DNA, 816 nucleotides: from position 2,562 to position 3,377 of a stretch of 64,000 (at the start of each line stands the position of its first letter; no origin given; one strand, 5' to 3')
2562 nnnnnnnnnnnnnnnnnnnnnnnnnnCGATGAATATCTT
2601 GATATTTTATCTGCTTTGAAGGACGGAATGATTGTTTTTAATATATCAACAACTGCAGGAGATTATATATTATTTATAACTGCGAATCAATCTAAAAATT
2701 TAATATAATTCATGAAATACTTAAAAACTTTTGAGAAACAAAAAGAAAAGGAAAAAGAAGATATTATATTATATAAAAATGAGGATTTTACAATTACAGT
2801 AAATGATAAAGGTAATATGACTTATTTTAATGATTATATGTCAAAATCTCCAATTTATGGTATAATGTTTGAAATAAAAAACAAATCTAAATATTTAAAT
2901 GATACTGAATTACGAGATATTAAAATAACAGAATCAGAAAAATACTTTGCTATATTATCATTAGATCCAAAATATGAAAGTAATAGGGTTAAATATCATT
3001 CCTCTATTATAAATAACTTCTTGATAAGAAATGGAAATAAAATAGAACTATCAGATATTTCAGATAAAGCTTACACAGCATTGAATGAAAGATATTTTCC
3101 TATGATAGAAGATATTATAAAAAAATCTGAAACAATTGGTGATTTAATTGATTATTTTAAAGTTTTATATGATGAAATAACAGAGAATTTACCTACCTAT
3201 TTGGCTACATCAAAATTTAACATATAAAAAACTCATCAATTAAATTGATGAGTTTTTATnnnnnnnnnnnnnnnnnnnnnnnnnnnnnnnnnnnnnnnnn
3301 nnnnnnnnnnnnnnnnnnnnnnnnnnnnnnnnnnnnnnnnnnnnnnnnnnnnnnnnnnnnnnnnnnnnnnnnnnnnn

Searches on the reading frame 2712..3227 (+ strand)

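Call 60: search_protein_families(library=pfam, proteins=[window:2712-3227:+], max_evalue=0.1)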
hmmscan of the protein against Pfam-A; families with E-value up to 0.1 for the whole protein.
window:2712-3227:+ (171 aa): 1 family
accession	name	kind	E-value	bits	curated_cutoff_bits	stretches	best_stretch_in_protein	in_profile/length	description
PF10537.14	WAC_Acf1_DNA_bd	-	0.084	13.7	25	0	15-41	19-45/101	ATP-utilising chromatin assembly and remodelling N-terminal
